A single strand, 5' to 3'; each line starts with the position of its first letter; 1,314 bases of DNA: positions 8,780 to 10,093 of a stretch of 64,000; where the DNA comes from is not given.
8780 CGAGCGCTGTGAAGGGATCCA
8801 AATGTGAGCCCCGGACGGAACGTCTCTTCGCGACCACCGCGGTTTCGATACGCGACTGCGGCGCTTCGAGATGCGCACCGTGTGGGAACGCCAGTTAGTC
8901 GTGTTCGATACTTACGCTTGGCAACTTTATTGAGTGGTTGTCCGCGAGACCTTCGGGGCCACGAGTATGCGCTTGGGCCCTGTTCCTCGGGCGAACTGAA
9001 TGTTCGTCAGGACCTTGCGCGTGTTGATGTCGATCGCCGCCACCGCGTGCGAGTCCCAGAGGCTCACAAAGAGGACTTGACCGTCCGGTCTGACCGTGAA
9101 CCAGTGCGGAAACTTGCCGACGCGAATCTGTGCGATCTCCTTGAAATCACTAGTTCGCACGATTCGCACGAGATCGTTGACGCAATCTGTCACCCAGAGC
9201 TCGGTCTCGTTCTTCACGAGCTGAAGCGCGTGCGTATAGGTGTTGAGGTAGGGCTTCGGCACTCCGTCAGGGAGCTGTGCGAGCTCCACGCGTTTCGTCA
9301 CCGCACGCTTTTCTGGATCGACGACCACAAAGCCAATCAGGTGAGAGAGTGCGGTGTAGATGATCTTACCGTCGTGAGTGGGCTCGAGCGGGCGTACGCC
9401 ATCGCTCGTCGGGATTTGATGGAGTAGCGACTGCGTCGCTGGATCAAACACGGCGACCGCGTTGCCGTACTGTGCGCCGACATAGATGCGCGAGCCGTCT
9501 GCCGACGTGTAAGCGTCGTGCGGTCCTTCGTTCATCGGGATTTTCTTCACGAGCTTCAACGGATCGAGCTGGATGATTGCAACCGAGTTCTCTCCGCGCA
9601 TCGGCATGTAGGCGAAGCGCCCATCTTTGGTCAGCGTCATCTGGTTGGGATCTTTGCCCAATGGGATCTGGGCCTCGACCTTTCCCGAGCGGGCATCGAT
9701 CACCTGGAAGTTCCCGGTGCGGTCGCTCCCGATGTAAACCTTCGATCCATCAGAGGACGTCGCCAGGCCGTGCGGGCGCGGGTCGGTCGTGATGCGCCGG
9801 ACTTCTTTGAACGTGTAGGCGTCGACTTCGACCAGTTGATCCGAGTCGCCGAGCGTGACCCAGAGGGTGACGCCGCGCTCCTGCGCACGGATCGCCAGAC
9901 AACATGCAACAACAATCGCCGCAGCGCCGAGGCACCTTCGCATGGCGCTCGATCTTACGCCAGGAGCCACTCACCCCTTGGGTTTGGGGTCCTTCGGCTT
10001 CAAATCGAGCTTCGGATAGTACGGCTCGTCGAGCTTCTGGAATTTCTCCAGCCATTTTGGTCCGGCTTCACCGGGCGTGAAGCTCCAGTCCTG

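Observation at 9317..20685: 5.7-kb head-to-tail tandem duplication bounded by a 7-bp microhomology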

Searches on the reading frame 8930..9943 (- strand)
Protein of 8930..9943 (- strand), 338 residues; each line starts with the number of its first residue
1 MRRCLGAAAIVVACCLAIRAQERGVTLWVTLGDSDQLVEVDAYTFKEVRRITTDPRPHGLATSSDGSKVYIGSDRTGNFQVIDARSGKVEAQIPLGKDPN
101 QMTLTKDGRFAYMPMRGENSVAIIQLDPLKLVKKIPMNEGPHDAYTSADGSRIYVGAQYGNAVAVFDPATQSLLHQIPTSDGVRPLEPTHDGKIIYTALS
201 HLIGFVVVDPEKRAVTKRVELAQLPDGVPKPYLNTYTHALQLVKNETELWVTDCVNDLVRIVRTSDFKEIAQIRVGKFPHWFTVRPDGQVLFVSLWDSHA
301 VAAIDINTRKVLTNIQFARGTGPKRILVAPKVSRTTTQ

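Call 48: search_protein_families(library=pfam, proteins=[window:8930-9943:-], max_evalue=0.001)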
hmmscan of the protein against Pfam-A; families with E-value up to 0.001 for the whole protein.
window:8930-9943:- (338 aa): 7 families
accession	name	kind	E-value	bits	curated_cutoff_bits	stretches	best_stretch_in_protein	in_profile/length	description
PF21783.3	YNCE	-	1.4e-14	54.7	27.1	1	23-178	166-323/339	YNCE-like beta-propeller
PF25174.1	Beta-prop_THOC3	-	5.4e-12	45.7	305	1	30-198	64-231/272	THOC3 beta-propeller domain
PF10282.15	Lactonase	-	4.8e-11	42.9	21.7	1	97-167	244-319/344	Lactonase, 7-bladed beta-propeller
PF02239.22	Cytochrom_D1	-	9.4e-11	41.3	25.5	1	29-142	9-122/368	Cytochrome D1 heme domain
PF23414.1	Beta-prop_EML_2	-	3.6e-07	30.3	90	0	27-97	12-81/266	Echinoderm microtubule-associated protein second beta-propeller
PF13970.12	DUF4221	-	2.3e-05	24.6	23.4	0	56-102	21-72/311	Domain of unknown function (DUF4221)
PF16819.11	DUF5074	-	5.9e-05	22.7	27.2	0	76-221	71-223/353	Domain of unknown function (DUF5074)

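Call 52: search_protein_families(library=ncbifam, proteins=[window:8930-9943:-], max_evalue=0.00001)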
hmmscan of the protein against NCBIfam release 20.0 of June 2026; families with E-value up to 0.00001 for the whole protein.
window:8930-9943:- (338 aa): 10 families
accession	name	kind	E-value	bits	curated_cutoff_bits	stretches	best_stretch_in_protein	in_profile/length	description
TIGR03866.1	PQQ_ABC_repeats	subfamily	3.1e-35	121.7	287.3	3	21-126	7-112/310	PQQ-dependent catabolism-associated beta-propeller protein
TIGR02276.1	beta_rpt_yvtn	repeat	2.8e-25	88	27.85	0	65-103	2-40/42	beta-propeller repeat protein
NF052460.1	L-NosZ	equivalog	2.1e-24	85.9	700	2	40-149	159-268/480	clade III lactonase-type nitrous-oxide reductase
NF052340.1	hydrazine_beta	equivalog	3.1e-23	82.4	560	1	44-195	21-176/372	hydrazine synthase subunit beta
NF052342.1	hydrazine_BC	exception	3e-15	55.5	1250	1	47-194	31-181/690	hydrazine synthase subunit beta-gamma fusion subunit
NF052280.1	7_blade_YncE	equivalog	3.2e-12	45.9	400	0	68-116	270-318/338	7-bladed beta-propeller protein YncE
NF048007.1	MmpL3Stblzr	equivalog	5.2e-08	32.4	600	1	56-184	225-354/366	MmpL3/TtfA transport complex stabilizer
NF038015.2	AztD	exception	1.8e-07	30.2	400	0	54-104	306-353/356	zinc metallochaperone AztD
TIGR03907.1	QH_beta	equivalog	7.6e-07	28.6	223.2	0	77-139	11-75/338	quinohemoprotein amine dehydrogenase subunit beta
NF038117.1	choice_anch_I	subfamily_domain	9e-07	28.1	300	0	254-312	156-210/458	choice-of-anchor I family protein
